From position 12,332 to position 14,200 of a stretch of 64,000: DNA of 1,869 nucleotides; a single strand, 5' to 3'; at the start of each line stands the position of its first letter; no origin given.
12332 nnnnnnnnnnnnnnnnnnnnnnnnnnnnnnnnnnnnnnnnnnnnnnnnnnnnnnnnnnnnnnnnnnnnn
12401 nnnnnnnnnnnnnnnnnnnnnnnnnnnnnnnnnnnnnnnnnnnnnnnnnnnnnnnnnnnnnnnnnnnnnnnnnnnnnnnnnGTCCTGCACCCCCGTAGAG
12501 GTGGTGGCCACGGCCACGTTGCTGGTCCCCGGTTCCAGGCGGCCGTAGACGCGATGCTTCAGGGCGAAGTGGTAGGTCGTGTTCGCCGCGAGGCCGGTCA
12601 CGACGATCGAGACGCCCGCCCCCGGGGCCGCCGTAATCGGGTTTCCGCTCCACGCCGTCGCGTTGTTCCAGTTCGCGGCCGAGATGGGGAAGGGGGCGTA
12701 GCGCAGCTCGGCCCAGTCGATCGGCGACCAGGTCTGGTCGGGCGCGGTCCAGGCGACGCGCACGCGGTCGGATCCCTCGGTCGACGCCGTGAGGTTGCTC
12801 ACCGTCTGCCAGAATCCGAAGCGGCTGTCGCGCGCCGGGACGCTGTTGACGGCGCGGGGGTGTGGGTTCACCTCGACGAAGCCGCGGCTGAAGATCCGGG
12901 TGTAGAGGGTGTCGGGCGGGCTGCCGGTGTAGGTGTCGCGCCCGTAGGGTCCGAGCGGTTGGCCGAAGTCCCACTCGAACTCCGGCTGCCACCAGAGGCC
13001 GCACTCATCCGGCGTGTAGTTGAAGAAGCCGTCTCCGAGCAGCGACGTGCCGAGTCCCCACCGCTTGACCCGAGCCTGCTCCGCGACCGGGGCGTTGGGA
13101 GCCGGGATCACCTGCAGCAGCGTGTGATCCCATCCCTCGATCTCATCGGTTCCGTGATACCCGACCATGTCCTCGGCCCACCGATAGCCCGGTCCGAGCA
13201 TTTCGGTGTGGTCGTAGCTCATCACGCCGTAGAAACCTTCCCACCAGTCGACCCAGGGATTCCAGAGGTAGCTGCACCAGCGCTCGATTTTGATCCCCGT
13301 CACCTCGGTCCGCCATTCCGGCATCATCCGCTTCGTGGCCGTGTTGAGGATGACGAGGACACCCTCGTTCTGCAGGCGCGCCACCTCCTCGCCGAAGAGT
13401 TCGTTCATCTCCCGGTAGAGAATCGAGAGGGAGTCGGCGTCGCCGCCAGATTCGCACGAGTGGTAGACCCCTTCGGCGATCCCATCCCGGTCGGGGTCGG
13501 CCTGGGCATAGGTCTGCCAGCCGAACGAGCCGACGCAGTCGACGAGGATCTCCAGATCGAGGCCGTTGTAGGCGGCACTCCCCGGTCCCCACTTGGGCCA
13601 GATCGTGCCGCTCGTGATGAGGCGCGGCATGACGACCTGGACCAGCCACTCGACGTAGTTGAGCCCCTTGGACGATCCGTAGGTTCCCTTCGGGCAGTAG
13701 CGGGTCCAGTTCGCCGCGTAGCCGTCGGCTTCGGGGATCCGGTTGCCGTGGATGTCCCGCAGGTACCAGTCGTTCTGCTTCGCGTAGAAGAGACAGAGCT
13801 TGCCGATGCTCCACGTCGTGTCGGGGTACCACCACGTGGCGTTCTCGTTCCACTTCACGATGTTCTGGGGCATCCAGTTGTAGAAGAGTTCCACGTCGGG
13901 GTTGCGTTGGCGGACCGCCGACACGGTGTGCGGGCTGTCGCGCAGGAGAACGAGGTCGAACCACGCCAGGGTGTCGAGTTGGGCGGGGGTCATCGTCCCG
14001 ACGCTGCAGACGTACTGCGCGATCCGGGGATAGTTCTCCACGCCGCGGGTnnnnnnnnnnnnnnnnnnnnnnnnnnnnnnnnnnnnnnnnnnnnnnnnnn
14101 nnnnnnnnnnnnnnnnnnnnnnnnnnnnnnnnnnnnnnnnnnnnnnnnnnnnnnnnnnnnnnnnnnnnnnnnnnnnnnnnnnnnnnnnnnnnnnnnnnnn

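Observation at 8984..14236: Giant secreted protein: GH-like catalytic head, ~12 Fn3 stalk repeats, FlgD-Ig/T9SS-like C-terminal tail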

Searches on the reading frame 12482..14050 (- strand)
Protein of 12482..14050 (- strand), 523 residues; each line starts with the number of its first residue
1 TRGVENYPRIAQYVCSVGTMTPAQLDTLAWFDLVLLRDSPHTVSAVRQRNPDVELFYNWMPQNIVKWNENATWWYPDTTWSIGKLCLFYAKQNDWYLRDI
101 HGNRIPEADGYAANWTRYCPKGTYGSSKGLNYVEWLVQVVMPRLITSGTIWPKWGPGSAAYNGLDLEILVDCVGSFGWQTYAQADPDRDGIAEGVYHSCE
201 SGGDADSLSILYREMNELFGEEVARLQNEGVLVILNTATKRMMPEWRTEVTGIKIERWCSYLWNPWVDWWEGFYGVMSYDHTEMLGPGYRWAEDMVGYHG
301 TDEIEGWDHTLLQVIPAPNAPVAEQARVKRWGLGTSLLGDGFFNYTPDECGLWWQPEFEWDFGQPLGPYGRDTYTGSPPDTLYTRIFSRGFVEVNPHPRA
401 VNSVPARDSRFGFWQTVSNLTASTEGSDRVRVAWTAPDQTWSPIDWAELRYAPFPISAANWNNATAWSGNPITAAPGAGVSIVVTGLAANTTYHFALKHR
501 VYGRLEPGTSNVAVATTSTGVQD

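Call 28: predict_structure(alignment_id=A1)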
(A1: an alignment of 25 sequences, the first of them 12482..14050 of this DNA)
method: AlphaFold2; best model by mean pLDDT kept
length: 523 residues; sequences in the alignment: 25
mean_pLDDT: 91.1   pTM: 0.88
mean pLDDT of the five models: 91.1, 90.9, 88.8, 88.6, 88.2
residues with pLDDT >= 90: 394; 70-90: 110; 50-70: 14; < 50: 5
segments of 3 or more residues with pLDDT < 50: 1-3
pLDDT, mean of each block of 10 residues (from residue 1): 70 91 94 93 94 94 85 63 91 95 91 97 94 96 88 92 94 90 97 93 95 97 94 92 93 88 78 88 89 88 83 91 93 95 91 91 93 83 96 95 94 93 96 94 94 97 97 95 96 97 91 92 47
secondary structure, 60 per line:
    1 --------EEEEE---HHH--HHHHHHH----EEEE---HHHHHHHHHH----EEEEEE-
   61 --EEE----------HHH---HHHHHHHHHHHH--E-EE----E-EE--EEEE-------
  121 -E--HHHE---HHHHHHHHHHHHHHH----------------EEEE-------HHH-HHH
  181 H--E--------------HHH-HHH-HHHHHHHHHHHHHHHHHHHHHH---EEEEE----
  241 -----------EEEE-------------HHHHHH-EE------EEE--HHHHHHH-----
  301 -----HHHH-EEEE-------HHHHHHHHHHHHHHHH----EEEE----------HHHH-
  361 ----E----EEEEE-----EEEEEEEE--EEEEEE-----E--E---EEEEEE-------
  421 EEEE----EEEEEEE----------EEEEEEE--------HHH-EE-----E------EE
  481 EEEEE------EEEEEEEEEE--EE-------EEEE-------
elements in order: E9-13 H22-28 E33-36 H40-49 E54-59 E63-65 H82-93 E110-113 H132-146 E163-166 H178-181 H207-228 E232-236 E252-255 H269-274 E284-286 H289-295 H306-309 E311-314 H322-337 E342-345 H356-359 E370-374 E380-387 E390-395 E408-413 E421-424 E429-435 E446-452 E479-485 E492-501 E513-516

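Call 40: search_solved_structures(query=A1, max_evalue=10, show_alignments=3)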
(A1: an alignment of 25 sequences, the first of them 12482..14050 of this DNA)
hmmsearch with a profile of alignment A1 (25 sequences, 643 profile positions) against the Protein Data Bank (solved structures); distinct sequences matched with E-value up to 10: 33.
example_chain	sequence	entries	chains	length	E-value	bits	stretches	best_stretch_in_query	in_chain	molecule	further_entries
7eh9_A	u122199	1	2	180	1.3e-06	30.6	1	561-633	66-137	Basal-body rod modification protein FlgD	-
7bhq_A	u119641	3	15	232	1.5e-06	30.4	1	560-633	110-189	Basal-body rod modification protein FlgD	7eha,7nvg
3c12_A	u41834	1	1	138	8e-05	24.7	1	565-634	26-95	Flagellar protein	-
4bq6_A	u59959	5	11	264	0.0015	20.5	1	449-581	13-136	NEOGENIN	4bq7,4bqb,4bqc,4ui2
2ibg_A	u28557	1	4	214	0.0017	20.3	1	451-580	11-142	CG9211-PA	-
2ibb_A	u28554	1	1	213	0.0017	20.3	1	451-580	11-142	CG9211-PA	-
3osv_A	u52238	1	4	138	0.0018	20.2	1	564-631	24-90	Flagellar basal-body rod modification protein FlgD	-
2ic2_A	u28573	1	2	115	0.0061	18.5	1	451-534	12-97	CG9211-PA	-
4yh7_A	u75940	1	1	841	0.015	17.2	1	447-582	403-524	Receptor-type tyrosine-protein phosphatase delta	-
7mro_A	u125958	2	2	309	0.02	16.7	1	447-535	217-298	Contactin-4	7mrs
4zzf_A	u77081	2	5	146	0.036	15.9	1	578-640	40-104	Flagellar basal body rod modification protein | Basal-body rod modification protein FlgD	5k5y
4zzk_A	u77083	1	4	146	0.036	15.9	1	578-640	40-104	Basal-body rod modification protein FlgD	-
6xay_A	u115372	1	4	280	0.064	15.1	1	501-564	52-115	Fibronectin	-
6mfa_A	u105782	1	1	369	0.15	13.9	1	503-561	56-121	Fibronectin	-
2dlh_A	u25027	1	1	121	0.15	13.9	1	446-543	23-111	Receptor-type tyrosine-protein phosphatase delta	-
8rg5_A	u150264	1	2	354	0.17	13.7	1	372-401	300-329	Glycoside-hydrolase family GH114 TIM-barrel domain-containing protein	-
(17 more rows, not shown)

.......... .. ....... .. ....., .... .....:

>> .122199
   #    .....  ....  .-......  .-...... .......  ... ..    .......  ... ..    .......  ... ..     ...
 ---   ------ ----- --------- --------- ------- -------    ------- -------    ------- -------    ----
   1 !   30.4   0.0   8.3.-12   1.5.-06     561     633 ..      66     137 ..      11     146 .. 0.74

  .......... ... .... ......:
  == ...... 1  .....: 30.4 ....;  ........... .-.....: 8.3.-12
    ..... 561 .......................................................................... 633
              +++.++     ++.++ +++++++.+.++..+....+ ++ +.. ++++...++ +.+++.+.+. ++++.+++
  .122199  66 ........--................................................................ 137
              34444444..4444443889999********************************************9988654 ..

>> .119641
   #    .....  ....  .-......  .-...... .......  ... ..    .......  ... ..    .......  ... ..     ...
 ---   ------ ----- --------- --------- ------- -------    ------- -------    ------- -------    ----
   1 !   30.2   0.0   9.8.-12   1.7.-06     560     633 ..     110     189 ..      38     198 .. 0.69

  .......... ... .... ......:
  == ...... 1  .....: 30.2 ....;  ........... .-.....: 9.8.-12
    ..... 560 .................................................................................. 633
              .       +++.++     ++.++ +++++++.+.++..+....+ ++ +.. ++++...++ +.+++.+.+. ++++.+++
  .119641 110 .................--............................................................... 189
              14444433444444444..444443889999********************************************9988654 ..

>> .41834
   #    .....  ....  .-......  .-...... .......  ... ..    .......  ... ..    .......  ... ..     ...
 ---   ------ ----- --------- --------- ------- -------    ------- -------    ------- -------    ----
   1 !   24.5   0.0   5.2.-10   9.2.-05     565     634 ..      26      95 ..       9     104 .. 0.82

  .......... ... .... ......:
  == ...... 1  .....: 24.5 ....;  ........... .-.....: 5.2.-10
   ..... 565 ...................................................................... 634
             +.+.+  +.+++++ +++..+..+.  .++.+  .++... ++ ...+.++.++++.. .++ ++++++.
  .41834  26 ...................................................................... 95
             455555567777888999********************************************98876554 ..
